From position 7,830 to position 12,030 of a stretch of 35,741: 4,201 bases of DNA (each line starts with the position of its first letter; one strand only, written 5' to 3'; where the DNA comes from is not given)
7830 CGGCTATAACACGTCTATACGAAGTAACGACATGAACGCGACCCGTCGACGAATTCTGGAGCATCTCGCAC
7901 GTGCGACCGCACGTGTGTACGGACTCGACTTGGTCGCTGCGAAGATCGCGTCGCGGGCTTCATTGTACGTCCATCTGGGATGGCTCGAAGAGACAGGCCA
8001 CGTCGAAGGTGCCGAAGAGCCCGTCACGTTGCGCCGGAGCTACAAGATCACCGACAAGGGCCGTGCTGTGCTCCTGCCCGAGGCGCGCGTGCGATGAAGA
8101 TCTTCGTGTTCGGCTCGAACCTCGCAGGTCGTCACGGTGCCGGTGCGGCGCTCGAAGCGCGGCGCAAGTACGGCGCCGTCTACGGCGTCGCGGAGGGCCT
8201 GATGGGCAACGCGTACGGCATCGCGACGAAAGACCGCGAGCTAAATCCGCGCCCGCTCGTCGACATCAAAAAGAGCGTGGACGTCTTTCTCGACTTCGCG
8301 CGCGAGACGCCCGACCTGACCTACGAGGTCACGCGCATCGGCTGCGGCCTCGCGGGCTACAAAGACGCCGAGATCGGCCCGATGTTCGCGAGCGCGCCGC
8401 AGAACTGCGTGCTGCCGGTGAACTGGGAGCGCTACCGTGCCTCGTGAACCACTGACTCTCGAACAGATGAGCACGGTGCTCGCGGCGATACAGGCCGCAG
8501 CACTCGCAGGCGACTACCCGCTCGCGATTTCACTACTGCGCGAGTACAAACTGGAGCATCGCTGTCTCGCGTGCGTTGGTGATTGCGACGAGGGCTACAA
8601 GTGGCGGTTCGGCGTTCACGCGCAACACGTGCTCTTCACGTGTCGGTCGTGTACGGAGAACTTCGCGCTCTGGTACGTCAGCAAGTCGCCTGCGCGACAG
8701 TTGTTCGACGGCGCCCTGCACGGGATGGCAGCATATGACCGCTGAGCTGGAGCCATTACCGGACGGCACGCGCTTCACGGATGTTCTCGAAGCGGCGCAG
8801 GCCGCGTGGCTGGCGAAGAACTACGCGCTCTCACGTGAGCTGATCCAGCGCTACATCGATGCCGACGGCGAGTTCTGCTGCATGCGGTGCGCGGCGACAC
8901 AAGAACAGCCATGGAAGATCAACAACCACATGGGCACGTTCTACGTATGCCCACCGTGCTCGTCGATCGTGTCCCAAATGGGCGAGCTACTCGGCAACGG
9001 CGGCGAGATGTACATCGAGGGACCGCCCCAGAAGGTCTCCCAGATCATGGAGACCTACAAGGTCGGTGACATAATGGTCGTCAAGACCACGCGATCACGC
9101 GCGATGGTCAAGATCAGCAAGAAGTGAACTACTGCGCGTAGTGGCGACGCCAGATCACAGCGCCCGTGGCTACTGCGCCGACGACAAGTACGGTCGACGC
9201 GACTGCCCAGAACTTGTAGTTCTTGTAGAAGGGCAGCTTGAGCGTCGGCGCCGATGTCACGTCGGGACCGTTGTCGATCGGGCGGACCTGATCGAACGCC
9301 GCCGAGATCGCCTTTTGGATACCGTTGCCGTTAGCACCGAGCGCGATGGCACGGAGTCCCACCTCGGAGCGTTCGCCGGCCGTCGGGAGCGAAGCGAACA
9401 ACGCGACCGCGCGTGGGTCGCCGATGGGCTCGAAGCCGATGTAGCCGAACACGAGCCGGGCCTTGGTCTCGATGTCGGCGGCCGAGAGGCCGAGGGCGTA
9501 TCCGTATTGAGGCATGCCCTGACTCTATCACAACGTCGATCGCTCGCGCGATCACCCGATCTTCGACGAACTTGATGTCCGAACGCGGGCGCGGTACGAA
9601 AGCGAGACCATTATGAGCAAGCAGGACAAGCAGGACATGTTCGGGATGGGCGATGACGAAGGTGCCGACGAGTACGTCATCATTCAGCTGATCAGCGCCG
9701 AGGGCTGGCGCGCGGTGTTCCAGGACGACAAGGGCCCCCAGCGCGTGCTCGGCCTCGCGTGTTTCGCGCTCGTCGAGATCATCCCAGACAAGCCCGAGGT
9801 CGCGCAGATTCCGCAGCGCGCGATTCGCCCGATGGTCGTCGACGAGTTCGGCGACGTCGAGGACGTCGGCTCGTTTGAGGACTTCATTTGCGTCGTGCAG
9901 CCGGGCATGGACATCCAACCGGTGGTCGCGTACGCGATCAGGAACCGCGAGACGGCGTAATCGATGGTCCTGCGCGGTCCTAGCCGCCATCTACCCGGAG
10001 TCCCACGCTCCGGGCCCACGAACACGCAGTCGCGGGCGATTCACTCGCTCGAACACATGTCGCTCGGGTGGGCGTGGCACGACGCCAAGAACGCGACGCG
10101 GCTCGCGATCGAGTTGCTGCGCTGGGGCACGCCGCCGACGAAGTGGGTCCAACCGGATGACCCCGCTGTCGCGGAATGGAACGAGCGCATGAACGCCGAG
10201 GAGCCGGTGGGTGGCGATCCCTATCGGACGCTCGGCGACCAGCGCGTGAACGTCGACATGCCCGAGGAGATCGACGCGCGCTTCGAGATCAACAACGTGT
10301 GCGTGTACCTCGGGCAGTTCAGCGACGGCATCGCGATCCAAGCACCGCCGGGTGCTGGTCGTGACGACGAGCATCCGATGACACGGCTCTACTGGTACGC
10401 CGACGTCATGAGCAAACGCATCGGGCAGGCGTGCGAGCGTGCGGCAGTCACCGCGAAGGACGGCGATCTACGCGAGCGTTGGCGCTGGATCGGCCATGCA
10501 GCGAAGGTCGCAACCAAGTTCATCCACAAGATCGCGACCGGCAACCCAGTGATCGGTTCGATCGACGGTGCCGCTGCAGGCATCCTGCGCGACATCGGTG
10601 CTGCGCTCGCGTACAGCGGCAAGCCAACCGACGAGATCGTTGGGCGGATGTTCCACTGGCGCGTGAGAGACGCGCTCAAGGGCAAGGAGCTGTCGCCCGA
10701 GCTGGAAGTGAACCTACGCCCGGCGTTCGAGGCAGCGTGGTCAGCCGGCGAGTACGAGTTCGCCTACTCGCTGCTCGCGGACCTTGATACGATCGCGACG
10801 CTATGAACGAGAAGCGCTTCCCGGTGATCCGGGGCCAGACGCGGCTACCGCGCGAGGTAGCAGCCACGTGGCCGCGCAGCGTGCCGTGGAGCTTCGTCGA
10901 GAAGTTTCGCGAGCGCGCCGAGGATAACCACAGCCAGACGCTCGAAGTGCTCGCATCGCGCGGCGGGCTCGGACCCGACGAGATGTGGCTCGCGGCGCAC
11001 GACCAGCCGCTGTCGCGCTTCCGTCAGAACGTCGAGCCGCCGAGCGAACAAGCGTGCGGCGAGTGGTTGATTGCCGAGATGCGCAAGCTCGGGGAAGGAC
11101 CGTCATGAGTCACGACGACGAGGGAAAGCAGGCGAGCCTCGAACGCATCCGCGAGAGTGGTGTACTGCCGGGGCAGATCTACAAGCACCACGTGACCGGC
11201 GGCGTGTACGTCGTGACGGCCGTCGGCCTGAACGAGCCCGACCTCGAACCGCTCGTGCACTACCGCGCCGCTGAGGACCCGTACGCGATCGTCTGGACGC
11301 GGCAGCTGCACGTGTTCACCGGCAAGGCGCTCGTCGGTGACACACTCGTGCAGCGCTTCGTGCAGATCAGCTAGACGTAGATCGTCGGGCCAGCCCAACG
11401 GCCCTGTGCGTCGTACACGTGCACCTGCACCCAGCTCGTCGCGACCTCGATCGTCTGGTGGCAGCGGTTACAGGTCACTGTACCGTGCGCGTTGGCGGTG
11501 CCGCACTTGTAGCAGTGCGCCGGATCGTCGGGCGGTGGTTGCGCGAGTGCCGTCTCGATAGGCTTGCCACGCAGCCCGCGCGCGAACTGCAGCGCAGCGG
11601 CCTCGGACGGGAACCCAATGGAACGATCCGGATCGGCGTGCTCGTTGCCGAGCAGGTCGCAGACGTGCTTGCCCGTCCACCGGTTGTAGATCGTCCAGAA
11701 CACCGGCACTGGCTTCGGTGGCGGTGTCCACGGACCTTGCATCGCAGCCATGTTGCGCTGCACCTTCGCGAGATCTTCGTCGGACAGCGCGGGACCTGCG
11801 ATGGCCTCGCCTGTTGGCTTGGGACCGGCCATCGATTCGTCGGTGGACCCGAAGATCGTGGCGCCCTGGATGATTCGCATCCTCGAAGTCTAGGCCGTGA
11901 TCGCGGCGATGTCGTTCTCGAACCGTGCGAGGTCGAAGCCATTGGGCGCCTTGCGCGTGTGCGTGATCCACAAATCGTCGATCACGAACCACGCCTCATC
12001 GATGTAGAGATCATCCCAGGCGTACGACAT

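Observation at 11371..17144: Antisense island of membrane-tethered proteins, a papain-like peptidase and an acetyltransferase fusion embedded in the early region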

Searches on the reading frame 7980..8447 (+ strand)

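Call 8: search_protein_families(library=phrogs, proteins=[window:7980-8447:+], max_evalue=0.001)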
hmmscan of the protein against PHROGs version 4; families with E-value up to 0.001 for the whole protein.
window:7980-8447:+ (155 aa): 1 family
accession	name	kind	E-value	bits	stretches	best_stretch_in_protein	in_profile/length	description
phrog_2072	-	unknown function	5.6e-42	143.9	1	38-152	18-132/143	-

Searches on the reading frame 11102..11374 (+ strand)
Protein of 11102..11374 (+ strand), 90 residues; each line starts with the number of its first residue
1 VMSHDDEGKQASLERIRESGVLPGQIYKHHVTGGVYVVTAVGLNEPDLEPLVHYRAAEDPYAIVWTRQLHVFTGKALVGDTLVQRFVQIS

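Call 96: search_protein_families(library=pfam, proteins=[window:11102-11374:+], max_evalue=0.01)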
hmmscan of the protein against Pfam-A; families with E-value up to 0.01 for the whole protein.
window:11102-11374:+ (90 aa): 1 family
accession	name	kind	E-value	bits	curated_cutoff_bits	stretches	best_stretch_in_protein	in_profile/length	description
PF07866.17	DUF1653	-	4.8e-08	33.7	23.5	1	26-86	2-60/62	Protein of unknown function (DUF1653)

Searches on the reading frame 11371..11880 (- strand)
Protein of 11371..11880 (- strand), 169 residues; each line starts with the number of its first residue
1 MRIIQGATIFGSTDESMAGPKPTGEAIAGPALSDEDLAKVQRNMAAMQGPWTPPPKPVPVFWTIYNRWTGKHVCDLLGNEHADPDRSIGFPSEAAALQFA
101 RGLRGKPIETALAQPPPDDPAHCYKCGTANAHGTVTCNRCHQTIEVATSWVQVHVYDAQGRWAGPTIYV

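Call 5: search_protein_families(library=pfam, proteins=[window:11371-11880:-], max_evalue=0.1)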
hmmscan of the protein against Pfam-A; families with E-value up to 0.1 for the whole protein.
window:11371-11880:- (169 aa): 3 families
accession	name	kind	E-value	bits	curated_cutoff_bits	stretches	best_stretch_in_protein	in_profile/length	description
PF12773.13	DZR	-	0.031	14.9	27.3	1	122-144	14-34/45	Double zinc ribbon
PF18912.6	DZR_2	-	0.042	14.1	27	0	120-145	7-32/56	Double zinc ribbon domain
PF07191.17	Zn_ribbon_6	-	0.065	13.7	25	1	120-148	16-43/67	Double zinc ribbon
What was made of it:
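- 11371..11880 (-): g7: 169-aa protein with a C-terminal CxxC...CxxC zinc-ribbon-like motif. It is a variable accessory gene. Its stop codon overlaps the stop of the convergent DUF1653 gene (CTAG at 11371-11374). Weak zinc-ribbon Pfam hits, E 0.03-0.07 (call 5).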

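Call 6: search_protein_families(library=phrogs, proteins=[window:11371-11880:-], max_evalue=0.1)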
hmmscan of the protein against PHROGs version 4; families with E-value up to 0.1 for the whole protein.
window:11371-11880:- (169 aa): 0 families

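Call 49: search_protein_families(library=ncbifam, proteins=[window:11371-11880:-], max_evalue=1)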
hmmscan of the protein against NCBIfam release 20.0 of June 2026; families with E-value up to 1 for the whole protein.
window:11371-11880:- (169 aa): 1 family
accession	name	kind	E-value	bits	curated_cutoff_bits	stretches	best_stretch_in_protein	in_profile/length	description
NF003161.0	PRK04136.1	equivalog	0.082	12.4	54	1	123-142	17-36/49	50S ribosomal protein L40e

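Call 50: search_protein_families(library=padloc, proteins=[window:11371-11880:-], max_evalue=0.01)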
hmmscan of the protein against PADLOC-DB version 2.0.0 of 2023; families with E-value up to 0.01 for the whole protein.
window:11371-11880:- (169 aa): 0 families
